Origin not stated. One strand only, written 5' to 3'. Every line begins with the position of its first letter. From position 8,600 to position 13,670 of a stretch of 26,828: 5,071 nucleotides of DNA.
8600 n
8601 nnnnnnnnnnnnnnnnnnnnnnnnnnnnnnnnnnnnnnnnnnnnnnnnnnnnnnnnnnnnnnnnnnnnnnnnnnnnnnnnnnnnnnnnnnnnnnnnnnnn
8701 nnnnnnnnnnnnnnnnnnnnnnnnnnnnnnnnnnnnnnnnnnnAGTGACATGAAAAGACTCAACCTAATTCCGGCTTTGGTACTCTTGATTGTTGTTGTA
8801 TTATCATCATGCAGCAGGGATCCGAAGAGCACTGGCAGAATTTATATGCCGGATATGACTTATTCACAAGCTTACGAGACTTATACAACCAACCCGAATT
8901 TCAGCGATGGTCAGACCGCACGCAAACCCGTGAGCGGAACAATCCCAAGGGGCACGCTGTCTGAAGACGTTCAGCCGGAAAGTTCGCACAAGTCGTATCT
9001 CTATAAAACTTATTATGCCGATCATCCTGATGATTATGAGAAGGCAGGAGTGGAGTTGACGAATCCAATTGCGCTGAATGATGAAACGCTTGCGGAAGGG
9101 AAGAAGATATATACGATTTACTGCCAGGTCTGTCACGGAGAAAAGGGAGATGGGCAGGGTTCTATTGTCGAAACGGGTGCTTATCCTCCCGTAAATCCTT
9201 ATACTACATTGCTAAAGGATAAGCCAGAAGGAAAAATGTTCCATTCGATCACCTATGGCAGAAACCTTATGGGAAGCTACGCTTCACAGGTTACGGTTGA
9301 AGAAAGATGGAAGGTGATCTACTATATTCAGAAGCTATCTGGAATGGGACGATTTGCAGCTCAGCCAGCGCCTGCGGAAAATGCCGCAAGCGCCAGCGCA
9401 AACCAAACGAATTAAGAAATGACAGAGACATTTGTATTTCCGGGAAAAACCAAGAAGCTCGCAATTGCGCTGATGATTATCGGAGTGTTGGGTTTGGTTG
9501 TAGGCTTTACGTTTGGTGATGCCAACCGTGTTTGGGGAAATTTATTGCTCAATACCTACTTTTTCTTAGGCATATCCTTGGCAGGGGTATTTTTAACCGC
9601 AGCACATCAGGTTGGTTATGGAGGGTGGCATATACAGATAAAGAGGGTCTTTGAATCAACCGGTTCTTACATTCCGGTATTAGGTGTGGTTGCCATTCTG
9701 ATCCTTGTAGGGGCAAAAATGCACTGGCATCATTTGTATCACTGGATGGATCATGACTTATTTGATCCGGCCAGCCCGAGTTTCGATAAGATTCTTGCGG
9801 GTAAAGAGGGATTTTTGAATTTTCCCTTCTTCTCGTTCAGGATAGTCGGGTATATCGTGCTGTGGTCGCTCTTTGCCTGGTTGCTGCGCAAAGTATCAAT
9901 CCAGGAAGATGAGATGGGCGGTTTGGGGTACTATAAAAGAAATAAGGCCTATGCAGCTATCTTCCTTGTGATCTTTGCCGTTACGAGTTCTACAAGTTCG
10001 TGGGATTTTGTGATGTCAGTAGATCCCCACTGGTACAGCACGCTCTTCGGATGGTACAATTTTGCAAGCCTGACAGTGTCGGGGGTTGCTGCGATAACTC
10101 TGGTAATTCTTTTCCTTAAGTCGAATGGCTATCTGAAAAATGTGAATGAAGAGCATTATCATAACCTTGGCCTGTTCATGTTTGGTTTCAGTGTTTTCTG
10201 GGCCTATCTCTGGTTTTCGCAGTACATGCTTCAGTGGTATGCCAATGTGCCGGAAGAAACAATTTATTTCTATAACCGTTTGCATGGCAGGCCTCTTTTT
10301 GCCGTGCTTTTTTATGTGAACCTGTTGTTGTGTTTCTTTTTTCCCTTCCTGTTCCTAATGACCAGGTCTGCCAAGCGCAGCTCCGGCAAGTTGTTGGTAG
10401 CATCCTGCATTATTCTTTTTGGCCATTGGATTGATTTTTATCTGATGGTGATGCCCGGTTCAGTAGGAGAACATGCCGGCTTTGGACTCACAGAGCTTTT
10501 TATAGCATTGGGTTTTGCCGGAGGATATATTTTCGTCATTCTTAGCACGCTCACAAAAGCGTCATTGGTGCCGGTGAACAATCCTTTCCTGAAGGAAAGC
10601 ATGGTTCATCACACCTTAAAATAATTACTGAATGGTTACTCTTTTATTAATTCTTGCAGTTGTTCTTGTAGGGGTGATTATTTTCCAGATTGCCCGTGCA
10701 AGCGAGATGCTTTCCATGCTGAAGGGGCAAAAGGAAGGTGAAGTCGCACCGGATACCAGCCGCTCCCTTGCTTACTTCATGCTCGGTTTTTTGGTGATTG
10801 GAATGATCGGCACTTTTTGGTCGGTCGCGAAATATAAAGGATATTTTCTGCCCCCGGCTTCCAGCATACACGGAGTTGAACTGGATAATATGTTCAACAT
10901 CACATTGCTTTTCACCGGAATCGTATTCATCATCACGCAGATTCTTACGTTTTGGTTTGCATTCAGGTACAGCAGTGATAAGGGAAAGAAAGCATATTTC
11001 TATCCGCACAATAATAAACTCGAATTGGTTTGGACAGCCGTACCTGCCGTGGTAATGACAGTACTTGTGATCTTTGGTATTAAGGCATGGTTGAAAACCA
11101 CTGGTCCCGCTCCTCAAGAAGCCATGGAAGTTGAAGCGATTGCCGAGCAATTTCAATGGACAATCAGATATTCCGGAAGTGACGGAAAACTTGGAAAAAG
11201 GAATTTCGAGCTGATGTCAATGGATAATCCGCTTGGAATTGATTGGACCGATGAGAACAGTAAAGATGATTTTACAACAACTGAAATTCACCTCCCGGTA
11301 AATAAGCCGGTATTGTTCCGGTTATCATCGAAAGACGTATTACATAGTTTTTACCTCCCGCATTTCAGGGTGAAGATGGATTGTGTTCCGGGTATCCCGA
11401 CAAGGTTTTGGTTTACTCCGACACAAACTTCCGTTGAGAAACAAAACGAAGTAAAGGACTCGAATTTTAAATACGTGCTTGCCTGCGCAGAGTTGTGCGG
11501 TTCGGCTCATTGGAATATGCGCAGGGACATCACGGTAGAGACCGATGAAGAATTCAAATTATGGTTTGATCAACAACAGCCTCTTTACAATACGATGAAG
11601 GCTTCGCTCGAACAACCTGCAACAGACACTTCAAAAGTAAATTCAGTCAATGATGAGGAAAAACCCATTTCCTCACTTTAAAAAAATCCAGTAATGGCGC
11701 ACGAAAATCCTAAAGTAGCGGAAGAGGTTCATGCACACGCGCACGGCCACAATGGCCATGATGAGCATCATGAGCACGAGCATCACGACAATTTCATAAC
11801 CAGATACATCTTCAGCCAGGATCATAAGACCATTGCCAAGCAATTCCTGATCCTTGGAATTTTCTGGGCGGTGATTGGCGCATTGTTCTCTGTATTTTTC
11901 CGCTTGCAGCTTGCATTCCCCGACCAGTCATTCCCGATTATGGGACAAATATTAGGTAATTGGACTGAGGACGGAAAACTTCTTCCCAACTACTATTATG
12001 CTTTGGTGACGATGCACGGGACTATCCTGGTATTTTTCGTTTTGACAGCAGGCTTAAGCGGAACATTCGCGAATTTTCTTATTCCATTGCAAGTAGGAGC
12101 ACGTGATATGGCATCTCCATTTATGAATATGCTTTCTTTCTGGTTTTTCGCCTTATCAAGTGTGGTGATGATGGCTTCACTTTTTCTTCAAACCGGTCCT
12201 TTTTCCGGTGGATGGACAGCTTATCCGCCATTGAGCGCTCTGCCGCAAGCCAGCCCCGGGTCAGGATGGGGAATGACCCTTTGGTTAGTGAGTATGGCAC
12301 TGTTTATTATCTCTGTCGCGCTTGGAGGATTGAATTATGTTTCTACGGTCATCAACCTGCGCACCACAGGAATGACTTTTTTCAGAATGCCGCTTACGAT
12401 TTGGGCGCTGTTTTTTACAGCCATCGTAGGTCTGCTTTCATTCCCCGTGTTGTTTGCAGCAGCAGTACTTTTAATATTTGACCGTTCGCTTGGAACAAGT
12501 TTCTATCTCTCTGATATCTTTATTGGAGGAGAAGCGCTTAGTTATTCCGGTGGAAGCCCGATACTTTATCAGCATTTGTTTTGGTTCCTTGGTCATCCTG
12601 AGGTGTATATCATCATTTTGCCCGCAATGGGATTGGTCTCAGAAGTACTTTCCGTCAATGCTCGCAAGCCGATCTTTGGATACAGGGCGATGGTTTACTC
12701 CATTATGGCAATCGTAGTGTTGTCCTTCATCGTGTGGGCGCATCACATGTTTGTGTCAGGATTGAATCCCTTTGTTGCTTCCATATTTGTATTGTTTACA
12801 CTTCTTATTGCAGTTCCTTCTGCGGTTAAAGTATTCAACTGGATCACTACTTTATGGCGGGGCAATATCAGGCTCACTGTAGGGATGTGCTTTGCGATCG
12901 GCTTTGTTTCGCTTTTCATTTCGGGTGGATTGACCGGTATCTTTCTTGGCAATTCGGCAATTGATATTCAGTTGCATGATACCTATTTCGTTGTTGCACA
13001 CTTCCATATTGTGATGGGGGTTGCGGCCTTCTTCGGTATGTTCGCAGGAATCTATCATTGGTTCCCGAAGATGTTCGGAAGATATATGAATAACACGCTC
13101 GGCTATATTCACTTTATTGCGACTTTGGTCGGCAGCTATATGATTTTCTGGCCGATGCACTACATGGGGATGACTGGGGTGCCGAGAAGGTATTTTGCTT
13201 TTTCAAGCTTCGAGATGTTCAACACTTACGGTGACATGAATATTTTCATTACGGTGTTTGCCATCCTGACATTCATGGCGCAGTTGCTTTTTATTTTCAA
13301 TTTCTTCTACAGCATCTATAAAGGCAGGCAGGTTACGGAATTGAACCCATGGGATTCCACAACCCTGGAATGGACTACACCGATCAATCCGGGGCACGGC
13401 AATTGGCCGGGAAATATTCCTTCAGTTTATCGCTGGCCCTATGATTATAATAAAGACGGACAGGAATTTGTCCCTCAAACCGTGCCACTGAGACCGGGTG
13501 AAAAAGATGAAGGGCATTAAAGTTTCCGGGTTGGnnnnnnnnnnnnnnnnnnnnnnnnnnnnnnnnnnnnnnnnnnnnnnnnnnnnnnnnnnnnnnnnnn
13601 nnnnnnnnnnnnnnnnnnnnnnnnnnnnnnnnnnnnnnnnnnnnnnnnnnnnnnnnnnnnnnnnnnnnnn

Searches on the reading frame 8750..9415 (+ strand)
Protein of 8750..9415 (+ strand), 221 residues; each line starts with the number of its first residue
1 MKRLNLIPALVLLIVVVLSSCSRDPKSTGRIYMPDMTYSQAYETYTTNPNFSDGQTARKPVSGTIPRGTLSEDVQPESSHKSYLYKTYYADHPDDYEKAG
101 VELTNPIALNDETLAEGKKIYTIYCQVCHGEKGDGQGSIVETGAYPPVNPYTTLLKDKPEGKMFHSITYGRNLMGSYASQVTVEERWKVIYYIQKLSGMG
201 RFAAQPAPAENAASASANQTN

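Call 47: search_protein_families(library=pfam, proteins=[window:8750-9415:+], max_evalue=0.0001)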
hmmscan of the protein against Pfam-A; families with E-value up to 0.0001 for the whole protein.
window:8750-9415:+ (221 aa): 2 families
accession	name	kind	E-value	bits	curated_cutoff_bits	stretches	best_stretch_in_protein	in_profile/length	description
PF13442.11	Cytochrome_CBB3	-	2.4e-11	44.2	27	1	113-193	2-68/68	Cytochrome C oxidase, cbb3-type, subunit III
PF00034.26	Cytochrom_C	-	4.3e-07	31.6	21.3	1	115-196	2-89/90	Cytochrome c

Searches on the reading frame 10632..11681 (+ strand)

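Call 47: search_protein_families(library=pfam, proteins=[window:10632-11681:+], max_evalue=0.0001)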
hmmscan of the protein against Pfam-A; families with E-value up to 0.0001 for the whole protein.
window:10632-11681:+ (349 aa): 2 families
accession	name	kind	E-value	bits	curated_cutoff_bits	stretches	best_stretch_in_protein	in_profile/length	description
PF00116.26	COX2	-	9.7e-11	42.1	22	1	166-296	2-113/120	Cytochrome C oxidase subunit II, periplasmic domain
PF02790.20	COX2_TM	-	1.1e-08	35.6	22.8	1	70-149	5-85/88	Cytochrome C oxidase subunit II, transmembrane domain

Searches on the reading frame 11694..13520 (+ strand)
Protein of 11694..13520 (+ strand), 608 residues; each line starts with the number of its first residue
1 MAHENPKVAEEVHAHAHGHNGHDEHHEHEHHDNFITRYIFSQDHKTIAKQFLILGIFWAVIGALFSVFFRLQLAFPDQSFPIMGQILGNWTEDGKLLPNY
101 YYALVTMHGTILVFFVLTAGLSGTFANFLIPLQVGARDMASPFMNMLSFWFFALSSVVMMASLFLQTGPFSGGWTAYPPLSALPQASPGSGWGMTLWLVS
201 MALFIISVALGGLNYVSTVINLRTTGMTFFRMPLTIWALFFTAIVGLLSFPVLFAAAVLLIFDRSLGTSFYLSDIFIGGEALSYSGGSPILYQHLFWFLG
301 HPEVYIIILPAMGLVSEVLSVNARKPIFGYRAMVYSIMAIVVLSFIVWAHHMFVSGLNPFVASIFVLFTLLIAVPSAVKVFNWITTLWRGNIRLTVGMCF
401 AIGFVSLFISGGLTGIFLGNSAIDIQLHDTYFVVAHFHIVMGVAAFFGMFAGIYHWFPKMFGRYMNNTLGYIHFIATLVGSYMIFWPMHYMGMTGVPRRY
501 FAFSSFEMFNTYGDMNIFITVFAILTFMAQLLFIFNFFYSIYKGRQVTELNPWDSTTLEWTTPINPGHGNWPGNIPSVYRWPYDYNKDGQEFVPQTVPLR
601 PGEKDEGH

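Call 47: search_protein_families(library=pfam, proteins=[window:11694-13520:+], max_evalue=0.0001)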
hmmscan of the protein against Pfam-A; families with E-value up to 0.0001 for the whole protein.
window:11694-13520:+ (608 aa): 1 family
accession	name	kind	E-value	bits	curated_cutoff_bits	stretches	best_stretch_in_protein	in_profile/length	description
PF00115.25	COX1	-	2.6e-139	465.3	34.8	1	47-524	2-435/436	Cytochrome C and Quinol oxidase polypeptide I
